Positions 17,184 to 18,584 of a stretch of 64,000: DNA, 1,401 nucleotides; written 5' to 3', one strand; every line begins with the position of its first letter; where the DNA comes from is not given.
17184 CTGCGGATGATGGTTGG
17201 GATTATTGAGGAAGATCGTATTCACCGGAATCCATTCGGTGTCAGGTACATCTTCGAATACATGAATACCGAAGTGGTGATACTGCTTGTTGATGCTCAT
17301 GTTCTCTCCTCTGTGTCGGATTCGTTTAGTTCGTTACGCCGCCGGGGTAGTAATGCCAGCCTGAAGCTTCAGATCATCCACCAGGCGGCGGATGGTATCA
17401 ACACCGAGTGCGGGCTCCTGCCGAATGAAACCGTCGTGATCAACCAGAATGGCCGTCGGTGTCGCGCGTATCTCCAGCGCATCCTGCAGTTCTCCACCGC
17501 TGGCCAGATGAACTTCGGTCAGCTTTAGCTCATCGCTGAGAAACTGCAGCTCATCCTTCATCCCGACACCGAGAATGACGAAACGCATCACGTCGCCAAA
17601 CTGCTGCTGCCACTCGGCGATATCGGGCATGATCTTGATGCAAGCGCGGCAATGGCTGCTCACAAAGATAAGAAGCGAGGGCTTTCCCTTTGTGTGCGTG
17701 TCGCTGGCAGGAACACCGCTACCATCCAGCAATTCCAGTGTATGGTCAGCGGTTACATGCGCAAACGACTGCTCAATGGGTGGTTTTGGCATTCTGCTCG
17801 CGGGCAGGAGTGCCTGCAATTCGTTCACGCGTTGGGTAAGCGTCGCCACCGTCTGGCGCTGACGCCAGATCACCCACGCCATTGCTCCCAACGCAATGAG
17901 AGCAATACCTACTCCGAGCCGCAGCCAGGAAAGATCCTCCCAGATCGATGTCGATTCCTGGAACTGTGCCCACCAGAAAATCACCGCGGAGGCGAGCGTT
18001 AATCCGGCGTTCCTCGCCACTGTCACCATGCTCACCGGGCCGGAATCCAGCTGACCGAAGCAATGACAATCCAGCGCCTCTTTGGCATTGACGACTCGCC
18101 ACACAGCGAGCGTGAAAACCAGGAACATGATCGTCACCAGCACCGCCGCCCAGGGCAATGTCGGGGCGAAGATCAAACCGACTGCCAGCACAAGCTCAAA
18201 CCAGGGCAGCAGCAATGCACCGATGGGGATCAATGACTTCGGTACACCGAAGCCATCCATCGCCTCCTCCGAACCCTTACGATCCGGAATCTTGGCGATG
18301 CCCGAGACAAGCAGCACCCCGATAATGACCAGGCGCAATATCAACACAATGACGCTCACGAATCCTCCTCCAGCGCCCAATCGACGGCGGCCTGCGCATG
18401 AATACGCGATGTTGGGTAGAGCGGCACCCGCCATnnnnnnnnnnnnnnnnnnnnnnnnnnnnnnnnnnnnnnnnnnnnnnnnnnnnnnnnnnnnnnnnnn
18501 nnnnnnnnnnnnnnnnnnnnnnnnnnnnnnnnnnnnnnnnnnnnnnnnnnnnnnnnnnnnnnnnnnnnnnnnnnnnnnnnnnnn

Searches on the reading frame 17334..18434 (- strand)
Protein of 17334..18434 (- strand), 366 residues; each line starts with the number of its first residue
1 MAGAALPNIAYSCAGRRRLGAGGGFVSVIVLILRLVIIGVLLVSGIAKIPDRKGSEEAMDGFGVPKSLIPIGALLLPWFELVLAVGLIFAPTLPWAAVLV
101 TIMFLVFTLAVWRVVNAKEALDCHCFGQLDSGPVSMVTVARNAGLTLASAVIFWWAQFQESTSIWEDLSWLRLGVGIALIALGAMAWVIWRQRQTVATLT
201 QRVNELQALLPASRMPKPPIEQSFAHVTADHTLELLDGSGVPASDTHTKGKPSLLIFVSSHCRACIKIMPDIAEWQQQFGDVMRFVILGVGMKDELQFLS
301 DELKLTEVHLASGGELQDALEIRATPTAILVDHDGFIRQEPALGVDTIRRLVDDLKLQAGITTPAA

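Call 18: search_protein_families(library=pfam, proteins=[window:17334-18434:-], max_evalue=0.01)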
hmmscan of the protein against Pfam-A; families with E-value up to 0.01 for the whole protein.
window:17334-18434:- (366 aa): 8 families
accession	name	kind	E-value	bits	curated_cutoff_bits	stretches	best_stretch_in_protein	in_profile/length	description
PF07291.16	MauE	-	5.6e-25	88.5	27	1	28-154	3-127/128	Methylamine utilisation protein MauE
PF07681.17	DoxX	-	2e-08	35.1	23.6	1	30-112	2-84/85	DoxX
PF13905.12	Thioredoxin_8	-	6.1e-08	33.3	27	1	250-337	1-94/94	Thioredoxin-like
PF00578.27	AhpC-TSA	-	2.5e-06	27.9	26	1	230-339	7-123/124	AhpC/TSA family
PF13098.12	Thioredoxin_2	-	9.1e-06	26.4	27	1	248-334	3-85/104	Thioredoxin-like domain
PF13564.11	DoxX_2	-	8e-05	23.2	26.3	1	32-115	1-85/103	DoxX-like family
PF08534.16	Redoxin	-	0.00022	21.5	26.6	1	233-339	11-130/148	Redoxin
PF02630.20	SCO1-SenC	-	0.0062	16.9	22.8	1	234-282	5-54/134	SCO1/SenC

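Call 50: search_protein_families(library=ncbifam, proteins=[window:17334-18434:-], max_evalue=1)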
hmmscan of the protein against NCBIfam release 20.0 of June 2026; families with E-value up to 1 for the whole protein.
window:17334-18434:- (366 aa): 8 families
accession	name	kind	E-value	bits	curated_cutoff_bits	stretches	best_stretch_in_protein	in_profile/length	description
TIGR02661.1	MauD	equivalog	2.5e-07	30.4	188.6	1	232-340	56-162/189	methylamine dehydrogenase accessory protein MauD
NF002854.0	PRK03147.1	subfamily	7e-06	26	170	1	229-349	43-163/176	thiol-disulfide oxidoreductase ResA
NF047697.1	ThioredTrxAClost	equivalog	1.2e-05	25.4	140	1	251-318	18-85/105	thioredoxin TrxA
NF045576.1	BT_3928_fam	equivalog_domain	1.7e-05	24.2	250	1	30-157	2-134/358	BT_3928 family protein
NF010625.0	PRK14018.1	equivalog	0.013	14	522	1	229-338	34-153/521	bifunctional peptide-methionine (S)-S-oxide reductase MsrA/peptide-methionine (R)-S-oxide reductase MsrB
TIGR00385.1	dsbE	subfamily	0.036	13.6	123.15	1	240-340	53-153/173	DsbE family thiol:disulfide interchange protein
TIGR02738.1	TrbB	equivalog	0.069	12.8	132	1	251-291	51-92/153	type-F conjugative transfer system pilin assembly thiol-disulfide isomerase TrbB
NF041202.1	StoA_CxxC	exception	0.1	12.5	210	1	248-339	50-146/163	endospore biogenesis thiol-disulfide oxidoreductase StoA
